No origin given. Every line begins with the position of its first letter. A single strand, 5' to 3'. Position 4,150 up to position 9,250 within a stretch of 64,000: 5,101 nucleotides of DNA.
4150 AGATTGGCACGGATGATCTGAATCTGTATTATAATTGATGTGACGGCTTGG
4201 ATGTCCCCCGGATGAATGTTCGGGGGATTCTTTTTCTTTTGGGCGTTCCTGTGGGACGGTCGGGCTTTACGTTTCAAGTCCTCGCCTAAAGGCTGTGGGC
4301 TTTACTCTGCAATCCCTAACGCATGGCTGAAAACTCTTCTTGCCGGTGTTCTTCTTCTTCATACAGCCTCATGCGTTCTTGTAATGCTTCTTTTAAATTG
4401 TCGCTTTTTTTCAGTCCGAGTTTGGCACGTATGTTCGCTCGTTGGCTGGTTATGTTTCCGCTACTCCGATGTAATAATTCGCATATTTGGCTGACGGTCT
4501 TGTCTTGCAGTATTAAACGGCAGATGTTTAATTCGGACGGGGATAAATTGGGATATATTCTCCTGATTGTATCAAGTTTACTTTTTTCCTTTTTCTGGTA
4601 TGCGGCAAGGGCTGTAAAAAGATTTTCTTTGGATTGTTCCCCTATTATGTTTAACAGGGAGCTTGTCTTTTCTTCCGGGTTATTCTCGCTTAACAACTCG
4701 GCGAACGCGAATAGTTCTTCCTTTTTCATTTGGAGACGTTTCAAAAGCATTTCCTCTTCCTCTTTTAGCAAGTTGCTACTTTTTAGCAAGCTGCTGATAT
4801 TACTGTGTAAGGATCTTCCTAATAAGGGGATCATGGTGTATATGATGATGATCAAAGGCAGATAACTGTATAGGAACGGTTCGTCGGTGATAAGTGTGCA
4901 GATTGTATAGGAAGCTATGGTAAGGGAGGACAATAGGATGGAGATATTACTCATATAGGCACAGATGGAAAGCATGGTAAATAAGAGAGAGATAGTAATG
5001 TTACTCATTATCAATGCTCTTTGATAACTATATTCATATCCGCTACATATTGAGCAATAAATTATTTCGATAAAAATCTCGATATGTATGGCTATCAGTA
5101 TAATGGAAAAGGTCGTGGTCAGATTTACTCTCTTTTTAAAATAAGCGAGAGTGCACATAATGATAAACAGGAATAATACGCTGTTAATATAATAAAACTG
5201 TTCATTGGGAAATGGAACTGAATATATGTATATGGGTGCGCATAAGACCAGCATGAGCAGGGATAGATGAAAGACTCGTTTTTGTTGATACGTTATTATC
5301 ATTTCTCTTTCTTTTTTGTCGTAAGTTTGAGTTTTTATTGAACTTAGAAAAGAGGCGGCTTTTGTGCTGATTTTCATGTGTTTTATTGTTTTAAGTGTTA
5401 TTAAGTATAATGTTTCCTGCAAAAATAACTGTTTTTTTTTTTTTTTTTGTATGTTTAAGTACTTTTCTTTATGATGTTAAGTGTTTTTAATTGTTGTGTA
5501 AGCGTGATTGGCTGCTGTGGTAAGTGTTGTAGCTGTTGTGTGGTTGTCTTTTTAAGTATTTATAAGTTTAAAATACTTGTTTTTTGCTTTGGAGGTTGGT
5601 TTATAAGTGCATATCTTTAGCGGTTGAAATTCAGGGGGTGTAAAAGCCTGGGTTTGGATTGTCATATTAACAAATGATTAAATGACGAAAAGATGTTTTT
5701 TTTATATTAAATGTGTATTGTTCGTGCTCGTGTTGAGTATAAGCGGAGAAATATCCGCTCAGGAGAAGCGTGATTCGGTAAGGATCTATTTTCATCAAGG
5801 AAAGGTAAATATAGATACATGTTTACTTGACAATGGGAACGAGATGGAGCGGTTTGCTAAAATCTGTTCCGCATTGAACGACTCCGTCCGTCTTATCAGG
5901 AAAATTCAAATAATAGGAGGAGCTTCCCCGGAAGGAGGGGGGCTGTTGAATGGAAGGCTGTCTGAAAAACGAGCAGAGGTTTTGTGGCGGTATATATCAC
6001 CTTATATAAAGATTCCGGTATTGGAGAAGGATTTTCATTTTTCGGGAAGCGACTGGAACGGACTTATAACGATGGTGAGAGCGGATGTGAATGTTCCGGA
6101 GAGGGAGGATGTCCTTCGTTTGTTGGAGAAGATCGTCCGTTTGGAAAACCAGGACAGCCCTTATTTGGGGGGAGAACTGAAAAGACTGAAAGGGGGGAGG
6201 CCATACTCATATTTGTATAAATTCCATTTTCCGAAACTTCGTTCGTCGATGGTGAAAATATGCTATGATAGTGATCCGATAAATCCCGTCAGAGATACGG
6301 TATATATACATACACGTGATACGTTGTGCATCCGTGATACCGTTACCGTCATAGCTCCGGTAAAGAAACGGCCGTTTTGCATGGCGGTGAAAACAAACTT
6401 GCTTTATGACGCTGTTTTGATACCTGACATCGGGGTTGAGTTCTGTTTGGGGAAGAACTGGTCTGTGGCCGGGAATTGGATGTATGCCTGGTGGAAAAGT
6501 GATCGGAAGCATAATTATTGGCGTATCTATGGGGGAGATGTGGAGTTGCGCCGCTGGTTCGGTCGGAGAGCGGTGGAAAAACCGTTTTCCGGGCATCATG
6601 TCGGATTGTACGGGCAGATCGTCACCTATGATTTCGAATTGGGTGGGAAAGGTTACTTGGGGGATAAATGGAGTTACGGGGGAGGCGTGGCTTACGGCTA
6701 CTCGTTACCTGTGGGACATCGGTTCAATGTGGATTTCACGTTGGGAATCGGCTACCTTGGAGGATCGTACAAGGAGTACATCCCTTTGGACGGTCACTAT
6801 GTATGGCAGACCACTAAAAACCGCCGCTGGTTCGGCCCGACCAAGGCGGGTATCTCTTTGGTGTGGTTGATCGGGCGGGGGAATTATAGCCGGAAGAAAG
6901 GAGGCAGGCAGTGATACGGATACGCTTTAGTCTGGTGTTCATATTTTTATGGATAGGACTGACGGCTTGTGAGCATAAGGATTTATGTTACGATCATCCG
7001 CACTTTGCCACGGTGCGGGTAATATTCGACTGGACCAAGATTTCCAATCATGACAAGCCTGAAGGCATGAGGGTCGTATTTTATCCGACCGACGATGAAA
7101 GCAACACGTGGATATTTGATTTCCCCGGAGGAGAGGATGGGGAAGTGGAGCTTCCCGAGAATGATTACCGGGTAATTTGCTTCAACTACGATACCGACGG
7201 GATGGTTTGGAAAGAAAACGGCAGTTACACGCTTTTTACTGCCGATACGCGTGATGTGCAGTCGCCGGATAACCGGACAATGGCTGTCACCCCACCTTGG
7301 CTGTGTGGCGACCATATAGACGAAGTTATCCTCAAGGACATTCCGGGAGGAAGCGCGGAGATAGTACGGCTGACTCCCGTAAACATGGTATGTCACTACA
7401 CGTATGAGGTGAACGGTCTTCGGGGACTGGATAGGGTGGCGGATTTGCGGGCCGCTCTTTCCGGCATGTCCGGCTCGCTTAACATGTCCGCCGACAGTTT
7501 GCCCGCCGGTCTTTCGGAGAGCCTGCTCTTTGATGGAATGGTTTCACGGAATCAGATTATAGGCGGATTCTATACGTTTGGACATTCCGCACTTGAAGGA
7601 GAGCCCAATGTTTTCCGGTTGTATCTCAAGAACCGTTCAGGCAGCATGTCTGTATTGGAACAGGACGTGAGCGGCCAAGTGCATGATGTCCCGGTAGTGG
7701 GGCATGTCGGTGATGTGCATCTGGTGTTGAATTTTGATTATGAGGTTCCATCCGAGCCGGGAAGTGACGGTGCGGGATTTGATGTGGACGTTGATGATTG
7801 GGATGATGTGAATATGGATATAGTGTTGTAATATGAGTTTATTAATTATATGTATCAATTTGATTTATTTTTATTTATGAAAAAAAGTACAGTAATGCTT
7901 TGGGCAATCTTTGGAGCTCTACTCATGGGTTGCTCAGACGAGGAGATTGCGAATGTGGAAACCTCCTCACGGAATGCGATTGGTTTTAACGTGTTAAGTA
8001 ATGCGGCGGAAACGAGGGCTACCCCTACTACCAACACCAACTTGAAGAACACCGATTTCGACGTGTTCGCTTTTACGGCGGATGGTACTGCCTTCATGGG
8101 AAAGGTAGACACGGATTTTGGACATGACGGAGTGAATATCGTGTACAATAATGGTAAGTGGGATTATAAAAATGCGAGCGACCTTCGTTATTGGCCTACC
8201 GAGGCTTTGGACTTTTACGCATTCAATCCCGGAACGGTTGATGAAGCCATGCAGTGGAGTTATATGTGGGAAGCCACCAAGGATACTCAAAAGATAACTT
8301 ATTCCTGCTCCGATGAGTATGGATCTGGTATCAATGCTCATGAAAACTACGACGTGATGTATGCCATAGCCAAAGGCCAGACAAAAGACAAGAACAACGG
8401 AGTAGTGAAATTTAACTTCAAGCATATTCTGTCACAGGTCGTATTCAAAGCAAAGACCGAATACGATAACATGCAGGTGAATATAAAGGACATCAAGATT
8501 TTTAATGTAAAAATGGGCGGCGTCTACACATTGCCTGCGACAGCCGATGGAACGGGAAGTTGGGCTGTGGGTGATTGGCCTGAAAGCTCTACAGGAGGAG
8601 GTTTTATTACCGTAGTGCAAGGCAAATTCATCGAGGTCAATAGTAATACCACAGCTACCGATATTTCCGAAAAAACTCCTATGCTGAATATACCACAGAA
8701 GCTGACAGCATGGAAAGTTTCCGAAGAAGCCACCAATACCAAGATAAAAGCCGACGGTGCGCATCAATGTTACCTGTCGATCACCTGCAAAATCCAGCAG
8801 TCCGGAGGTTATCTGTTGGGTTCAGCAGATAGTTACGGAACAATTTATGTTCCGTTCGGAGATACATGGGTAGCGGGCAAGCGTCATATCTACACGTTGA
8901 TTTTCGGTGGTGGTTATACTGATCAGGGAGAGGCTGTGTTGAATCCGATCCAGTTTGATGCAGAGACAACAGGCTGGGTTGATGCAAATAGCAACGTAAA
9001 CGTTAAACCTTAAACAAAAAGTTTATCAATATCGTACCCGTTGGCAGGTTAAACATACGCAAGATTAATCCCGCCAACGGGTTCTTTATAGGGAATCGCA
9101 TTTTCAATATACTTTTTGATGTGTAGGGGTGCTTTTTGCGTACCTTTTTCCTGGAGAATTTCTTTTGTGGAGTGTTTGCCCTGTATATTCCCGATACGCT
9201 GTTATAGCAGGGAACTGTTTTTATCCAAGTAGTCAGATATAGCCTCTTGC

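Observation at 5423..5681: T17 homopolymer in the divergent control region between a membrane LuxR-type regulator and a fimbrial operon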

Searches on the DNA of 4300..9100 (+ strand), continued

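Call 44: get_annotated_region(hit=H14, flank=1300)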
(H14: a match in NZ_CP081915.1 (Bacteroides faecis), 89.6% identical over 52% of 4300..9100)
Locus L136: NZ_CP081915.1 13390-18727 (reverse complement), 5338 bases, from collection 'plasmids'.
description: Bacteroides faecis strain BFG-108 plasmid unnamed2, complete sequence
organism: Bacteroides faecis (NCBI taxid 674529)
taxonomy: Bacteria; Bacteroidota; Bacteroidia; Bacteroidales; Bacteroidaceae; Bacteroides; Bacteroides faecis
host: -; source: Homo sapiens; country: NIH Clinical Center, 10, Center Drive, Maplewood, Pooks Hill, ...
typing (MOB-suite, as given by PLSDB): conjugative; replicon rep_cluster_1702; relaxase MOBB; mating-pair formation MPF_T
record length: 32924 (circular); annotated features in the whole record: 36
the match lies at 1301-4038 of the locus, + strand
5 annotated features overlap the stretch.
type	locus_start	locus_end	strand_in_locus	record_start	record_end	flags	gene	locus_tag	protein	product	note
CDS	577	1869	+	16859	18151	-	-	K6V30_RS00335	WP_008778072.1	DUF3575 domain-containing protein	-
CDS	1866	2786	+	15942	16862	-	-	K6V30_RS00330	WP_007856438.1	DUF5119 domain-containing protein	-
CDS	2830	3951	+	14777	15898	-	-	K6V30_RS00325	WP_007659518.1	fimbrillin family protein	-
CDS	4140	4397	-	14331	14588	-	-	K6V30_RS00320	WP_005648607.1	hypothetical protein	-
CDS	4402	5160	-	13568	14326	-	-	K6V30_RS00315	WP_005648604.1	ParA family protein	-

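Call 45: get_annotated_region(hit=H15, flank=1300)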
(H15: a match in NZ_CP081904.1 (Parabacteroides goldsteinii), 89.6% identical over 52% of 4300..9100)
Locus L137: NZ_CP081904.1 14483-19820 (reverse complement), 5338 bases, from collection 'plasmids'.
description: Parabacteroides goldsteinii strain BFG-241 plasmid unnamed1, complete sequence
organism: Parabacteroides goldsteinii (NCBI taxid 328812)
taxonomy: Bacteria; Bacteroidota; Bacteroidia; Bacteroidales; Tannerellaceae; Parabacteroides; Parabacteroides goldsteinii
host: -; source: Homo sapiens,Left Flank; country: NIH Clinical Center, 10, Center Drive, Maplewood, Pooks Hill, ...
typing (MOB-suite, as given by PLSDB): conjugative; replicon rep_cluster_1702; relaxase MOBB; mating-pair formation MPF_T
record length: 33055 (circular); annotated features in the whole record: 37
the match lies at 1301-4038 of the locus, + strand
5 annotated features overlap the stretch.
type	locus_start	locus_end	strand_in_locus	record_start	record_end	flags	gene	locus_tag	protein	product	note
CDS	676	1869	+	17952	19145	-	-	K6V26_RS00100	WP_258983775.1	DUF3575 domain-containing protein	-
CDS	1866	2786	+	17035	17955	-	-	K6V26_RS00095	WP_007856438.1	DUF5119 domain-containing protein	-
CDS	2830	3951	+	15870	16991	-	-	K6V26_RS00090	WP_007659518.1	fimbrillin family protein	-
CDS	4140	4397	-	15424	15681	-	-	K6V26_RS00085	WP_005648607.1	hypothetical protein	-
CDS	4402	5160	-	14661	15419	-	-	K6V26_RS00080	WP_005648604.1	ParA family protein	-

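Call 46: get_annotated_region(hit=H16, flank=1300)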
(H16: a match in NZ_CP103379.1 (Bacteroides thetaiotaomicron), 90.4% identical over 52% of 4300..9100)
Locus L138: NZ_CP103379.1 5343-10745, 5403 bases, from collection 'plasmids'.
description: Bacteroides thetaiotaomicron strain BFG-266 plasmid unnamed2, complete sequence
organism: Bacteroides thetaiotaomicron (NCBI taxid 818)
taxonomy: Bacteria; Bacteroidota; Bacteroidia; Bacteroidales; Bacteroidaceae; Bacteroides; Bacteroides thetaiotaomicron
host: -; source: Homo sapiens,cell culture; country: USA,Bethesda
typing (MOB-suite, as given by PLSDB): conjugative; replicon rep_cluster_1702; relaxase MOBB; mating-pair formation MPF_T
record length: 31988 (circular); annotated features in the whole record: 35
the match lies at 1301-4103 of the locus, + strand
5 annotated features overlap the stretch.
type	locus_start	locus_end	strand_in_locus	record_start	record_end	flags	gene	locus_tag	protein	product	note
CDS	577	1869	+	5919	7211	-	-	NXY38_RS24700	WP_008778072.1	DUF3575 domain-containing protein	-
CDS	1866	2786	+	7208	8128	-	-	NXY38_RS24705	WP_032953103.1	DUF5119 domain-containing protein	-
CDS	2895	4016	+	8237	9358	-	-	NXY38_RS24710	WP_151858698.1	fimbrillin family protein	-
CDS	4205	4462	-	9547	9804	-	-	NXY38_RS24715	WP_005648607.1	hypothetical protein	-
CDS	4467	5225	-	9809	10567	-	-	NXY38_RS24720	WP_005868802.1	ParA family protein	-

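Call 47: get_annotated_region(hit=H19, flank=1300)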
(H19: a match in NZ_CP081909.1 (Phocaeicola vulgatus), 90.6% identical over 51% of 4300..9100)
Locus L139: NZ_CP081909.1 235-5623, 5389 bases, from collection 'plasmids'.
description: Phocaeicola vulgatus strain BFG-191 plasmid unnamed1, complete sequence
organism: Phocaeicola vulgatus (NCBI taxid 821)
taxonomy: Bacteria; Bacteroidota; Bacteroidia; Bacteroidales; Bacteroidaceae; Phocaeicola; Phocaeicola vulgatus
host: -; source: Homo sapiens,Peritoneal Fluid; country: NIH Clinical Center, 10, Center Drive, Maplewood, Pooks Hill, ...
typing (MOB-suite, as given by PLSDB): conjugative; replicon rep_cluster_1702; relaxase MOBB; mating-pair formation MPF_T
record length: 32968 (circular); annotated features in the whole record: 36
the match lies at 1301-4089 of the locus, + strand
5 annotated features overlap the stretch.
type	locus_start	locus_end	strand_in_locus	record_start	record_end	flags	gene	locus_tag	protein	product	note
CDS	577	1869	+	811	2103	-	-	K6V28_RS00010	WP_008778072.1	DUF3575 domain-containing protein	-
CDS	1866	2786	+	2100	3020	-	-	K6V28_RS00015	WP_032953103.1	DUF5119 domain-containing protein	-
CDS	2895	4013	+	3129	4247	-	-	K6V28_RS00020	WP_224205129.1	fimbrillin family protein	-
CDS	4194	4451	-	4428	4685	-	-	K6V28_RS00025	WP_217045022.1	hypothetical protein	-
CDS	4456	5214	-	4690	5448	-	-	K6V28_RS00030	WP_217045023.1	ParA family protein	-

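Call 48: get_annotated_region(hit=H24, flank=1300)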
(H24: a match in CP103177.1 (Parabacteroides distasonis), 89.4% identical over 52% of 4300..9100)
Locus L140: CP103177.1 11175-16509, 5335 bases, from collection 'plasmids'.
description: Parabacteroides distasonis strain BFG-303 plasmid unnamed1, complete sequence
organism: Parabacteroides distasonis (NCBI taxid 823)
taxonomy: Bacteria; Bacteroidota; Bacteroidia; Bacteroidales; Tannerellaceae; Parabacteroides; Parabacteroides distasonis
host: -; source: Homo sapiens,cell culture; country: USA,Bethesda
typing (MOB-suite, as given by PLSDB): conjugative; replicon rep_cluster_1702; relaxase MOBB; mating-pair formation MPF_T
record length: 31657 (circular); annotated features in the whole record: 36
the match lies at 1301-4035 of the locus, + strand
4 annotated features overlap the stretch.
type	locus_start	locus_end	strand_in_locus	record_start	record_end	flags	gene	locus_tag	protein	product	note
CDS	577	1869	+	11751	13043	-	-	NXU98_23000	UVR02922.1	DUF3575 domain-containing protein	-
CDS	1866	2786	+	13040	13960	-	-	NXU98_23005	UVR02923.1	DUF5119 domain-containing protein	-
CDS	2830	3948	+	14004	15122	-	-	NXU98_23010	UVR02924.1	fimbrillin family protein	-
CDS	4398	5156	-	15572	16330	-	-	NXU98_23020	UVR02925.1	ParA family protein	-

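Call 64: search_rna_families(source=window, start=5300, end=5750, threshold=evalue, max_evalue=1)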
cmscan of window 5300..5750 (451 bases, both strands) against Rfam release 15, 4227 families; matches with E-value up to 1: 0.
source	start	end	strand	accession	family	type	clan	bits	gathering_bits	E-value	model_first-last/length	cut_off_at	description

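Call 68: get_annotated_region(hit=H3, flank=100)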
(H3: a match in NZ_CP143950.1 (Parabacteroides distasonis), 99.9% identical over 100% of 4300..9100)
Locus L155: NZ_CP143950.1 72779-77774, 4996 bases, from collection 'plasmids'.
description: Parabacteroides distasonis strain DFI.5.23 plasmid unnamed1, complete sequence
organism: Parabacteroides distasonis (NCBI taxid 823)
taxonomy: Bacteria; Bacteroidota; Bacteroidia; Bacteroidales; Tannerellaceae; Parabacteroides; Parabacteroides distasonis
host: -; source: Homo sapiens,cell culture,fecal sample; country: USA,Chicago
typing (MOB-suite, as given by PLSDB): non-mobilizable; replicon rep_cluster_1702
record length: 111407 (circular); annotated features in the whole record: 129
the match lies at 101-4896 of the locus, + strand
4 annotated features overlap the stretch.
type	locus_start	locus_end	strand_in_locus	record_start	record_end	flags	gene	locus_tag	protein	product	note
CDS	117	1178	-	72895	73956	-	-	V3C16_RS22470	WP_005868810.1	LuxR C-terminal-related transcriptional regulator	-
CDS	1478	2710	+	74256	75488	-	-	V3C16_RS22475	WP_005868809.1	DUF3575 domain-containing protein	-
CDS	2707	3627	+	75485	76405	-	-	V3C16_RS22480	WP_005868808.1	DUF5119 domain-containing protein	-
CDS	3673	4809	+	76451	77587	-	-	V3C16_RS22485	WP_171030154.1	fimbrillin family protein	-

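Call 69: get_annotated_region(hit=H2, flank=100)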
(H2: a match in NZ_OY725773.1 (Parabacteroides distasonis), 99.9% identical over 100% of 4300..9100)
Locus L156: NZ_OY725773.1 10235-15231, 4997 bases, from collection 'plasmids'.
description: Parabacteroides distasonis strain Parabacteroides distasonis TSDC17.2-1.1 plasmid 28, complete sequence
organism: Parabacteroides distasonis (NCBI taxid 823)
taxonomy: Bacteria; Bacteroidota; Bacteroidia; Bacteroidales; Tannerellaceae; Parabacteroides; Parabacteroides distasonis
host: -; source: -; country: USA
typing (MOB-suite, as given by PLSDB): non-mobilizable; replicon rep_cluster_1702
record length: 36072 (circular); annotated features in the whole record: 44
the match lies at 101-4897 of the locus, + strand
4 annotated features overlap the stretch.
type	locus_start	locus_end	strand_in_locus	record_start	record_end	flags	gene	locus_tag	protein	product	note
CDS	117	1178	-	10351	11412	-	-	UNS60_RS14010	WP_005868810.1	LuxR C-terminal-related transcriptional regulator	-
CDS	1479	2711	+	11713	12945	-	-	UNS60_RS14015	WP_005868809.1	DUF3575 domain-containing protein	-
CDS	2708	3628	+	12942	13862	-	-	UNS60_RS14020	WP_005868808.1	DUF5119 domain-containing protein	-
CDS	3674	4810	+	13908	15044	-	-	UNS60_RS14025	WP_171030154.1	fimbrillin family protein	-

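Call 70: get_annotated_region(hit=H4, flank=100)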
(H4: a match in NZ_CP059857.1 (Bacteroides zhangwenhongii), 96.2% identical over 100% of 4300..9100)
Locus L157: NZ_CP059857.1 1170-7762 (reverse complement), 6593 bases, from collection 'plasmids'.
description: Bacteroides zhangwenhongii strain HF-5287 plasmid pla1, complete sequence
organism: Bacteroides zhangwenhongii (NCBI taxid 2650157)
taxonomy: Bacteria; Bacteroidota; Bacteroidia; Bacteroidales; Bacteroidaceae; Bacteroides; Bacteroides zhangwenhongii
host: -; source: Homo sapiens,pure culture,feces; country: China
typing (MOB-suite, as given by PLSDB): non-mobilizable; replicon rep_cluster_1702
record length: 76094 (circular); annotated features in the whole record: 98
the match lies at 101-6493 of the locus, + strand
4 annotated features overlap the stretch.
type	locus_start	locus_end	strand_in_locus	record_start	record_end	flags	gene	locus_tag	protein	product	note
CDS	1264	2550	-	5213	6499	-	-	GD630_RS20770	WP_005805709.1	IS1380-like element IS613 family transposase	GO:0006313 - DNA transposition [Evidence IEA]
CDS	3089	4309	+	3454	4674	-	-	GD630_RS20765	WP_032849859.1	DUF3575 domain-containing protein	-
CDS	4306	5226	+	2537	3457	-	-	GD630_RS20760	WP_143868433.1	DUF5119 domain-containing protein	-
CDS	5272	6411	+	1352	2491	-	-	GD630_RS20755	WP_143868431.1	fimbrillin family protein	-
